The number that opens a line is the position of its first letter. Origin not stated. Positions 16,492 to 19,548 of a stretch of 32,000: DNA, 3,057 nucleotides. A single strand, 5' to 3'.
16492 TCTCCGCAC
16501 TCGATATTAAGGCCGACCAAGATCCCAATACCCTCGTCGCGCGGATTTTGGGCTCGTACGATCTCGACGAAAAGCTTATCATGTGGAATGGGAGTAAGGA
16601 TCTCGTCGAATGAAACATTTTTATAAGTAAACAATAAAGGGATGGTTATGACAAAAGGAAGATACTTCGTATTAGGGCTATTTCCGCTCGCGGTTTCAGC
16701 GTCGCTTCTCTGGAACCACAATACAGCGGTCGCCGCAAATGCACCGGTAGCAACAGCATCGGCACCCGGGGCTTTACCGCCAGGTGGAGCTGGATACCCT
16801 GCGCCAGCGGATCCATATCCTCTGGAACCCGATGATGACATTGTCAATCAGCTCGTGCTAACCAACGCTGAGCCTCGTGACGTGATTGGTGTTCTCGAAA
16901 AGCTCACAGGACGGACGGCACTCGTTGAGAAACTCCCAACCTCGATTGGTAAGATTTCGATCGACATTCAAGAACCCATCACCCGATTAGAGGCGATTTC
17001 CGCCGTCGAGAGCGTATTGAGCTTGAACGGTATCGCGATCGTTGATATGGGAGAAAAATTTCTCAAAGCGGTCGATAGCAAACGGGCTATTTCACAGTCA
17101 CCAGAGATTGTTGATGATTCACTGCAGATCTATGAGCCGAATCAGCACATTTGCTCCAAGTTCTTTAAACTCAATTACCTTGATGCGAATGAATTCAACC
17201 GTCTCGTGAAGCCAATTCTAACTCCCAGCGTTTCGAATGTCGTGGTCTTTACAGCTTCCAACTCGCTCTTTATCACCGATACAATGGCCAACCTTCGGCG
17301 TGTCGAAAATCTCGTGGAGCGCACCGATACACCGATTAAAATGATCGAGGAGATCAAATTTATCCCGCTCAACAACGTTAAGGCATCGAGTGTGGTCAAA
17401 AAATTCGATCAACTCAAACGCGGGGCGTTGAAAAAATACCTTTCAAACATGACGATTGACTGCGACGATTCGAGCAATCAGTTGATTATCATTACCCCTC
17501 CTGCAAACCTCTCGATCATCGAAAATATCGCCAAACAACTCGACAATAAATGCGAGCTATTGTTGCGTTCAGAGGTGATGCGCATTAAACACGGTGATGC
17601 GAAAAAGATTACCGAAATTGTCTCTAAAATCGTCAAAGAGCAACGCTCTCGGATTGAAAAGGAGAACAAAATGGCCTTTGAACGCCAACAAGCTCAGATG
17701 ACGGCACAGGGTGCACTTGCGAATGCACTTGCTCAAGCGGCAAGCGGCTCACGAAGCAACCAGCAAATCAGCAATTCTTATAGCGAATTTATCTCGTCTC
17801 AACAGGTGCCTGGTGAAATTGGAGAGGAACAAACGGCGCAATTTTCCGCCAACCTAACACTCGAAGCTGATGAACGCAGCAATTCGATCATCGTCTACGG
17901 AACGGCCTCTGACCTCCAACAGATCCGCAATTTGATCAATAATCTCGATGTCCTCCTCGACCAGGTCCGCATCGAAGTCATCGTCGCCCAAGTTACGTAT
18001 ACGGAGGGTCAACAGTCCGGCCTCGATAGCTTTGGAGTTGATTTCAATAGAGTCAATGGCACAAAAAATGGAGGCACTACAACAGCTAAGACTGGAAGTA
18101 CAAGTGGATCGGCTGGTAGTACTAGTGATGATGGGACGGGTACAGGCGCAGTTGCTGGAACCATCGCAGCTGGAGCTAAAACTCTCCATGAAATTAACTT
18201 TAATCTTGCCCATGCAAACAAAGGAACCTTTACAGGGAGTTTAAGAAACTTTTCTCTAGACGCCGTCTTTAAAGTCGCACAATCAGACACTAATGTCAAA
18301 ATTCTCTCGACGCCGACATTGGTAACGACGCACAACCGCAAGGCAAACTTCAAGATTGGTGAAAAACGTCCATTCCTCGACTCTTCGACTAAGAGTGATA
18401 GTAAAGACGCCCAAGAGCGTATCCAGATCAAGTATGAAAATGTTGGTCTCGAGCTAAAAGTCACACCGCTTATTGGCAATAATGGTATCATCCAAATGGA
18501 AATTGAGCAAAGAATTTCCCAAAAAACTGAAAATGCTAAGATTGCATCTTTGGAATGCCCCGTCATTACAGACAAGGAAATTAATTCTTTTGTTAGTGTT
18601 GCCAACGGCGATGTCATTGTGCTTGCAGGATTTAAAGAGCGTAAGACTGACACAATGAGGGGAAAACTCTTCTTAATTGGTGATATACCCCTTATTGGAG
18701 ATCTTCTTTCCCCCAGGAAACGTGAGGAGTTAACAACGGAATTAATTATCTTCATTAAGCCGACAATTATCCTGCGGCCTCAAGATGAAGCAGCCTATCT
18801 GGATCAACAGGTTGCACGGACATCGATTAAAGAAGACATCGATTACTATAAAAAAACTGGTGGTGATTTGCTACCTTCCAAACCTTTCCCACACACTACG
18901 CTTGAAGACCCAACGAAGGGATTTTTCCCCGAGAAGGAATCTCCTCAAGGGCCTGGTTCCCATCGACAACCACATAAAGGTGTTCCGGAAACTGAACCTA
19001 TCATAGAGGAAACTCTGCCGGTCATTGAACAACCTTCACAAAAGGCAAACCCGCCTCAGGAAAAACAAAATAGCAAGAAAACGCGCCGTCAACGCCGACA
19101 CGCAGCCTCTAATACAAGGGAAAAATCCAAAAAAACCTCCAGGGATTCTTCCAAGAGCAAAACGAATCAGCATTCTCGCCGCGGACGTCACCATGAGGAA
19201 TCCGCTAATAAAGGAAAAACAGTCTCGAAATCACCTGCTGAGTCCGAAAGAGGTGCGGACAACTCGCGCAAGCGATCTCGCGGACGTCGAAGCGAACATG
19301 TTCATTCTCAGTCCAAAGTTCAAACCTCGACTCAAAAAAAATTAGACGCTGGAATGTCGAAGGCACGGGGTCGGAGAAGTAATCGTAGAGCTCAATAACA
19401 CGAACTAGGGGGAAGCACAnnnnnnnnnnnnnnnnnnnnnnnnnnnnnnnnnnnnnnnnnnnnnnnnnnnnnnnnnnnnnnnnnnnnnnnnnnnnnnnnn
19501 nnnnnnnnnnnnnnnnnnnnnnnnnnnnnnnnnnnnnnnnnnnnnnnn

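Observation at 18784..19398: Secretin carries a ~200-aa C-terminal extension ending in a ~120-aa polybasic Ser/Lys/Arg/His tail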

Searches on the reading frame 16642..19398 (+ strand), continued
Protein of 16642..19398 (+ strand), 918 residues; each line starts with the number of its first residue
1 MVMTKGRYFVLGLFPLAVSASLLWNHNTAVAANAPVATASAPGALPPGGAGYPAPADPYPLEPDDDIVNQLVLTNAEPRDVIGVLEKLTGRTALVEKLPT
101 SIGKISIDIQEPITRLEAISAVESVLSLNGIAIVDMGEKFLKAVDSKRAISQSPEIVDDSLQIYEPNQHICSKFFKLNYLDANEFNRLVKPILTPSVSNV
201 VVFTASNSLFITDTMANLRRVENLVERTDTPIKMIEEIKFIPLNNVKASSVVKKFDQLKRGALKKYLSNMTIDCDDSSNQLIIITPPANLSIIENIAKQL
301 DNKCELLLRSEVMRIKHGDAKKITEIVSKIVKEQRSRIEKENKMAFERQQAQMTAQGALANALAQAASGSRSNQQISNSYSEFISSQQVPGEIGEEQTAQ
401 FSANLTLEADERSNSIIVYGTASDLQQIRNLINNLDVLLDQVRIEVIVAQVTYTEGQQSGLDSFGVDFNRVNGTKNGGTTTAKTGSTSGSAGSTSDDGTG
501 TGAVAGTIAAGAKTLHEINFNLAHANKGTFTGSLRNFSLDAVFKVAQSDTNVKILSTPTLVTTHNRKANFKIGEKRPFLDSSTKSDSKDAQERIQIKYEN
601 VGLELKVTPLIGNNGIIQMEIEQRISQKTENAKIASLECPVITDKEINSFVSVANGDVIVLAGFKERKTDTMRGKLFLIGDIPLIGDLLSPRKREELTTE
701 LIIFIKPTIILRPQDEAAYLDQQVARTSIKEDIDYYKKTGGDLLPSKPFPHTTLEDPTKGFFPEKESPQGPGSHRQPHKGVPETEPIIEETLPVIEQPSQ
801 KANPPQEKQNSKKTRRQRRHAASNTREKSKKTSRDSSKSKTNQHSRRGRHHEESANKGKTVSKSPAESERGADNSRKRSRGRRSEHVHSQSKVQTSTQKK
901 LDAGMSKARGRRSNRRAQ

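Call 16: find_related_loci(query=A1, collection=genome_contigs, flank=6000)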
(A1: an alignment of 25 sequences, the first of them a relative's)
Query A1 (918 aa) in genome_contigs; peptide patterns used: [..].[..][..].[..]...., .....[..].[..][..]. (x = any residue, [..] = any of these).
264 stretches matched a pattern; 228 encode a relative of the query (tblastn E <= 1e-3); the best 80 are kept; 80 distinct loci.
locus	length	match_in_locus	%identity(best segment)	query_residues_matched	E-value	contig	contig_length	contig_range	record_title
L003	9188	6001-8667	86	1-918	0e+0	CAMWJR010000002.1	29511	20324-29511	MAG TPA_asm: uncultured Verrucomicrobia bacterium isolate SRR14411247_bin.11_metawrap_v1.3_MAG genome assembly, contig:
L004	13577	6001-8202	64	1-754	0e+0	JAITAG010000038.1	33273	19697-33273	MAG: Puniceicoccales bacterium isolate Ncb351_bin30 k119_2203189, whole genome shotgun sequence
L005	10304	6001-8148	63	2-754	0e+0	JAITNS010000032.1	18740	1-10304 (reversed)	MAG: Puniceicoccales bacterium isolate Po218_bin25 k119_3624185, whole genome shotgun sequence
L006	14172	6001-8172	63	1-754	0e+0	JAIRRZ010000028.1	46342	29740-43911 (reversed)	MAG: Puniceicoccales bacterium isolate Ct408_bin149 k119_3081041, whole genome shotgun sequence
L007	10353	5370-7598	62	3-754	0e+0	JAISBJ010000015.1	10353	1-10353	MAG: Puniceicoccales bacterium isolate Gx481_bin202 k119_2952546, whole genome shotgun sequence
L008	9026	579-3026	57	1-861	0e+0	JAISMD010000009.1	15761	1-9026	MAG: Puniceicoccales bacterium isolate Im510_bin18 k119_3604448, whole genome shotgun sequence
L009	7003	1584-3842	61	1-754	0e+0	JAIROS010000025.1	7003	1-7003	MAG: Puniceicoccales bacterium isolate Cd354_bin92 k119_37195, whole genome shotgun sequence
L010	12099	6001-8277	60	1-754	0e+0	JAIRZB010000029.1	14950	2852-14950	MAG: Puniceicoccales bacterium isolate Gsp477_bin70 k119_4827839, whole genome shotgun sequence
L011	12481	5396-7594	60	1-754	0e+0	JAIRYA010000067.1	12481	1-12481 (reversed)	MAG: Puniceicoccales bacterium isolate Gsp477_bin23 k119_2922683, whole genome shotgun sequence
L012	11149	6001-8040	64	68-754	0e+0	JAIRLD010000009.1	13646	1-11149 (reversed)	MAG: Puniceicoccales bacterium isolate Cc175_bin33 k119_2089750, whole genome shotgun sequence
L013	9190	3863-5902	64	68-754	0e+0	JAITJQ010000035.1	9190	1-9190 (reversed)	MAG: Puniceicoccales bacterium isolate Pcl387_bin18 k119_2727263, whole genome shotgun sequence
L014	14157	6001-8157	62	1-754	0e+0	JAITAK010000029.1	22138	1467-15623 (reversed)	MAG: Puniceicoccales bacterium isolate Ncb351_bin42 k119_3054117, whole genome shotgun sequence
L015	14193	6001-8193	63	1-754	0e+0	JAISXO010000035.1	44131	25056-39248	MAG: Puniceicoccales bacterium isolate Nc350_bin186 k119_762347, whole genome shotgun sequence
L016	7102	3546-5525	36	28-740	1e-130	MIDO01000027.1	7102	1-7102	MAG: Verrucomicrobia bacterium GWC2_42_7 gwc2_scaffold_15450, whole genome shotgun sequence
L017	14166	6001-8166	35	67-859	7e-125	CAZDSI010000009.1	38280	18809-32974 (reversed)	MAG TPA_asm: uncultured Opitutales bacterium isolate binchicken_co135_18 genome assembly, contig: NODE_2106_length_38280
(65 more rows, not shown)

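Call 54: predict_structure(alignment_id=A1)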
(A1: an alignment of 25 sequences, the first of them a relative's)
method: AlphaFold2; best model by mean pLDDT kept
length: 918 residues; sequences in the alignment: 25
mean_pLDDT: 63.5   pTM: 0.37
mean pLDDT of the five models: 63.5, 63.3, 62.6, 59.8, 58.9
residues with pLDDT >= 90: 19; 70-90: 431; 50-70: 169; < 50: 299
segments of 3 or more residues with pLDDT < 50: 1-41, 43-45, 48-52, 54-64, 388-398, 470-516, 523-530, 676-681, 749-753, 755-757, 759-781, 783-785, 787-792, 794-797, 799-803, 806-864, 866-918
pLDDT, mean of each block of 10 residues (from residue 1): 38 45 37 32 38 41 54 77 81 75 73 78 77 74 73 75 78 88 88 78 90 87 86 71 80 83 71 84 83 82 69 82 88 82 75 72 60 58 54 46 81 86 82 75 86 75 63 37 36 35 34 46 48 60 78 85 83 80 59 74 85 79 83 75 82 82 73 50 48 67 86 61 68 80 66 47 39 37 39 39 40 38 39 37 35 36 39 37 37 36 35 38
secondary structure, 60 per line:
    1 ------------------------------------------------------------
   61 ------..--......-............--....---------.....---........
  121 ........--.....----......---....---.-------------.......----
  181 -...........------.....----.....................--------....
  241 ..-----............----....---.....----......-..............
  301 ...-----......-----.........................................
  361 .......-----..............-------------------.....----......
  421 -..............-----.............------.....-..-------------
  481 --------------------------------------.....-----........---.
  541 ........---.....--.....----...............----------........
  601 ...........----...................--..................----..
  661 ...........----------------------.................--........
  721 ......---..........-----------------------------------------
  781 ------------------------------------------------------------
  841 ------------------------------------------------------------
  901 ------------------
elements in order (helices of 4 or more, strands of 3 or more residues): E71-76 H78-89 E92-95 E105-109 H115-128 E131-135 E140-145 H149-152 E170-176 H182-192 E199-203 E208-214 H215-228 E237-242 H248-259 H264-267 E271-275 E280-285 H287-303 E309-314 H320-367 H373-386 E406-410 E415-420 H422-435 E441-453 H460-464 E519-523 E529-533 H540-548 E552-556 E559-563 E568-582 E593-611 E616-634 E637-654 E659-671 E694-710 H713-726 H730-739
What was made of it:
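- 18772..18888 (+): S-domain-like helix-turn-helix (aa 711-749). AF2 predicts helices 713-726 and 730-739 (call 54).
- On T2SS secretin GspD: The AF2 model shows the alpha/beta N-domains (call 54). AF2 predicts helices 713-726 and 730-739 with pLDDT about 60-80 (call 54).
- It is predicted to be disordered. pLDDT is below 50 and there is no secondary structure from aa 749 to 918 (call 54).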

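Call 66: find_encoding_contigs(protein=P0042, flank=3000, max_places=1)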
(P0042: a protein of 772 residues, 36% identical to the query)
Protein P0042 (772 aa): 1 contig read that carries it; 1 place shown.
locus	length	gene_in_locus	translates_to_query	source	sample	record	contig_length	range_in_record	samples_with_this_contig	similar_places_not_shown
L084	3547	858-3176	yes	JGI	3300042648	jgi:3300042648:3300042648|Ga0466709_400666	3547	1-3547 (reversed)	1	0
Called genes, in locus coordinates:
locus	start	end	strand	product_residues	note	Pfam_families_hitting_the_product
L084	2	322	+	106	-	?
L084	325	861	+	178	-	-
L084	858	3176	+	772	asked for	PF03958:Secretin_N, PF00263:Secretin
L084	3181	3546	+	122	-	?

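Call 67: find_encoding_contigs(protein=P0054, flank=3000, max_places=1)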
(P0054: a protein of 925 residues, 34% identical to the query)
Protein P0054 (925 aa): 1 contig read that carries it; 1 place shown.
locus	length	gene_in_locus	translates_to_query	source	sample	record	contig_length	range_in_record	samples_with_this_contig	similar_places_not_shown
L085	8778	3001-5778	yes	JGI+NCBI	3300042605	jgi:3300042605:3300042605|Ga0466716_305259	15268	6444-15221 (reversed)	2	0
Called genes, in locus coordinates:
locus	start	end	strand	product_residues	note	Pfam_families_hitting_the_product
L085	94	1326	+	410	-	PF00155:Aminotran_1_2, PF00266:Aminotran_5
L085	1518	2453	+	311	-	-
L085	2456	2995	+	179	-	-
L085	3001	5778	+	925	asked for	PF03958:Secretin_N (weak), PF00263:Secretin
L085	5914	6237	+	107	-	-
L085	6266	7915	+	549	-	PF00437:T2SSE, PF13191:AAA_16 (faint)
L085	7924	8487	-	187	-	-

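Call 68: find_encoding_contigs(protein=P0033, flank=3000, max_places=1)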
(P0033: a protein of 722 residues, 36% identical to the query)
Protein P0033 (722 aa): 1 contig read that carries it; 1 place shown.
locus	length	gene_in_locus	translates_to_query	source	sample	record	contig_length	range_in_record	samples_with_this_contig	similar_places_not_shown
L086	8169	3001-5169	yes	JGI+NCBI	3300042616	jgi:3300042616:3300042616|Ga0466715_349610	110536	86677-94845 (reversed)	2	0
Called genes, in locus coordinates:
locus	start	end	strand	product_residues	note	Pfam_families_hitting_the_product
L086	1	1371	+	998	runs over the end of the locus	-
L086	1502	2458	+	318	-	-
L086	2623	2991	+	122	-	-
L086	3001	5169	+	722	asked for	PF21305:type_II_gspD_N0 (faint), PF03958:Secretin_N, PF00263:Secretin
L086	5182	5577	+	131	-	-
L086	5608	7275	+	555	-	PF00437:T2SSE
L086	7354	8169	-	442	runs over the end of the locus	PF00359:PTS_EIIA_2, PF02457:DAC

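Call 69: find_encoding_contigs(protein=P0027, flank=3000, max_places=1)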
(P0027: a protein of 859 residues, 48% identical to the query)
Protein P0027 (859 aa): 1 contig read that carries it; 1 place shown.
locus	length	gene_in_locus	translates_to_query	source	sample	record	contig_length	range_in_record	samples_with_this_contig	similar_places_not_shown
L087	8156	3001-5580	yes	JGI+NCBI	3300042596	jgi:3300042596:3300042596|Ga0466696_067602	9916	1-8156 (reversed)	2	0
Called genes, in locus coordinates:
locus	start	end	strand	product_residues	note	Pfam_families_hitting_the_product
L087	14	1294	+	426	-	-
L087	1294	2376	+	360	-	-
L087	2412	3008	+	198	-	-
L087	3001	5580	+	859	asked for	PF03958:Secretin_N, PF00263:Secretin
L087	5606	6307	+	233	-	-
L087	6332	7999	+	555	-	PF05157:MshEN (faint), PF00437:T2SSE, PF13191:AAA_16 (faint)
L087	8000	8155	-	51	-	?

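Call 73: find_encoding_contigs(protein=P0036, flank=2500, max_places=1)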
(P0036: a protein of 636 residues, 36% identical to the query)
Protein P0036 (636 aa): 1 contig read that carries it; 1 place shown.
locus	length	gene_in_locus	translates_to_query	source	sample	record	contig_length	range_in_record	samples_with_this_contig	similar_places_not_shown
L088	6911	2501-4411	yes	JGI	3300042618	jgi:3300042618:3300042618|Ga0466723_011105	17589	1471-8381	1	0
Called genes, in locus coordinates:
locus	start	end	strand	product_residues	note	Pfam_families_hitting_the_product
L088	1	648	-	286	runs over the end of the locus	PF02541:Ppx-GppA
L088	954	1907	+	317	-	-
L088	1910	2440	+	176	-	-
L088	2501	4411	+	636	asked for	PF03958:Secretin_N, PF00263:Secretin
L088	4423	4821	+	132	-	-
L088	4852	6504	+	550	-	PF00437:T2SSE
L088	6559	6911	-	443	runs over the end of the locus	PF00359:PTS_EIIA_2 (weak), PF02457:DAC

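Call 74: find_encoding_contigs(protein=P0055, flank=2500, max_places=1)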
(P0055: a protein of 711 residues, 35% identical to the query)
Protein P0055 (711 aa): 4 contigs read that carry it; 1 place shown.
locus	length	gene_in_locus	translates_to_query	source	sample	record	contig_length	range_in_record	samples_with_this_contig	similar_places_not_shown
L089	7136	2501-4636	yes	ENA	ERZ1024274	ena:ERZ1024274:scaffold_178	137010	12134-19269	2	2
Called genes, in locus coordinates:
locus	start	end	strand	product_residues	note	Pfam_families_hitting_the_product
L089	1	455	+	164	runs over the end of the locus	PF00210:Ferritin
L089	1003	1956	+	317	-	-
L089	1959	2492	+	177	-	-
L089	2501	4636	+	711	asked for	PF03958:Secretin_N, PF00263:Secretin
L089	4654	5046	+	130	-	-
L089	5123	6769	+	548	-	PF00437:T2SSE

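Call 79: fold_search(model_id=the predicted structure, library=pdb)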
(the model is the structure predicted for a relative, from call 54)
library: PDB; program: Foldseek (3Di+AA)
matches with E <= 10: 675; with E <= 0.001: 55
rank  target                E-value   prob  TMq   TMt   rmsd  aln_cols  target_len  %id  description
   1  6hcg_A                7.4e-29  1.00  0.22  0.32  25.2       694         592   18  Klebsiella pneumoniae type II secretion system outer membrane complex. PulD, PulS and PulC HR domain. (released 2019-11-27)
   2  5zdh_A                8.3e-25  1.00  0.20  0.34  22.9       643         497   16  CryoEM structure of ETEC Pilotin-Secretin AspS-GspD complex (released 2018-04-18)
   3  6i1x_A                1.3e-23  1.00  0.21  0.36  23.5       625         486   16  Aeromonas hydrophila ExeD (released 2019-04-10)
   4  5wq8_A                6.8e-23  1.00  0.21  0.35  22.5       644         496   15  CryoEM structure of type II secretion system secretin GspD in Vibrio cholerae (released 2016-12-28)
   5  5wq7_A                8.8e-23  1.00  0.20  0.36  24.5       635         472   18  CryoEM structure of type II secretion system secretin GspD in E.coli K12 (released 2016-12-28)
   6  5wq9_A                2.1e-22  1.00  0.20  0.34  22.8       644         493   15  CryoEM structure of type II secretion system secretin GspD G453A mutant in Vibrio cholerae (released 2016-12-28)
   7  6q14_B                1.8e-21  1.00  0.19  0.33  27.8       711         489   12  Structure of the Salmonella SPI-1 injectisome NC-base (released 2019-10-23)
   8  6q14_A                2.0e-21  1.00  0.19  0.34  27.5       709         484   12  Structure of the Salmonella SPI-1 injectisome NC-base (released 2019-10-23)
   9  6i1y_A                4.9e-20  1.00  0.19  0.33  24.1       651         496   15  Vibrio vulnificus EpsD (released 2019-04-10)
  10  8co1_A1               2.0e-19  1.00  0.18  0.26  28.6       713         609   12  Type II Secretion System (released 2024-04-10)
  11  5tcr_A                6.5e-19  1.00  0.16  0.29  25.0       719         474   12  Atomic model of the Salmonella SPI-1 type III secretion injectisome basal body proteins InvG, PrgH, and PrgK (released 2016-12-21)
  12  7ah9_5J               3.8e-18  1.00  0.17  0.28  28.8       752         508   11  Substrate-engaged type 3 secretion system needle complex from Salmonella enterica typhimurium - SpaR state 1 (released 2021-03-17)
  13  5wln_A                4.2e-18  1.00  0.19  0.38  22.9       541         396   18  Cryo-EM structure of the T2SS secretin XcpQ from Pseudomonas aeruginosa (released 2017-10-25)
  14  7ah9_5N               5.5e-18  1.00  0.16  0.27  29.6       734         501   12  Substrate-engaged type 3 secretion system needle complex from Salmonella enterica typhimurium - SpaR state 1 (released 2021-03-17)
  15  6q15_B                6.1e-18  1.00  0.16  0.28  28.1       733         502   12  Structure of the Salmonella SPI-1 injectisome needle complex (released 2019-10-23)
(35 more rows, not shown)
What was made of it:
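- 16642..19398 (+): GspD-type secretin gene (918 aa plus stop). The AF2 model's best Foldseek hits are T2SS secretins, led by PulD 6hcg at E 7e-29 (calls 54, 79).
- On T2SS secretin GspD: The best Foldseek hits are PulD, GspD, ExeD and EpsD (call 79).
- The structural best hits are T2SS secretins (call 79).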

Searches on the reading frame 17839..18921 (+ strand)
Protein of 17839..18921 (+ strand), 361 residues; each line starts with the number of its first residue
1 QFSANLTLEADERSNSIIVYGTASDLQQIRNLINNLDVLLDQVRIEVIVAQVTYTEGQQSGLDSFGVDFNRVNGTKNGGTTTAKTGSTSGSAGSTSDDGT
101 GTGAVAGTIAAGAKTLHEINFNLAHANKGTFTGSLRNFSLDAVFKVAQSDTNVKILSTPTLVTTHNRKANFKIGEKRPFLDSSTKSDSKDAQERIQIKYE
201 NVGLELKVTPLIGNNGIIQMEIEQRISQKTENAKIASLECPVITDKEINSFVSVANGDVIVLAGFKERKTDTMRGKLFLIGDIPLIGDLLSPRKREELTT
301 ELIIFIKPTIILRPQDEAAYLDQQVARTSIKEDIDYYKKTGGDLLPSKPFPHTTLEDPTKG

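Call 62: search_protein_representatives(protein=window:17839-18921:+)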
Query: 361 residues. Proteins with E-value up to 0.001 (for the whole library): 27036; up to 1e-10: 10434; up to 1e-30: 224. The best 150 are listed.
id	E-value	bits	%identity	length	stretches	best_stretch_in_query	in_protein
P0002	8.8e-171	583.8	79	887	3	107-361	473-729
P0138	1.4e-97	343.2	51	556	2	2-355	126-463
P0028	2.8e-93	329.1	48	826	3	1-355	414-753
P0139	1.9e-90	319.8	60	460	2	116-355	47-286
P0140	1.1e-88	314.0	47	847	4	115-357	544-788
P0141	3.6e-85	302.5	41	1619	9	134-319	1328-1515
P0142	4.1e-84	299.0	46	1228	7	130-341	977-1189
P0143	2.7e-83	296.3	41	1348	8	129-341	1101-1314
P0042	8.1e-79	281.6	44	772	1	1-359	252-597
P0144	4.7e-78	279.1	39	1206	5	1-341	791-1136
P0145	8.9e-78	278.1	41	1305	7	133-341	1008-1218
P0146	2.8e-77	276.5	44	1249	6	134-342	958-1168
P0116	3.9e-76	272.8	43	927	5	131-341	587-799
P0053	4.5e-76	272.6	37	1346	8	134-341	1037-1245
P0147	1.4e-75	271.0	44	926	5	105-341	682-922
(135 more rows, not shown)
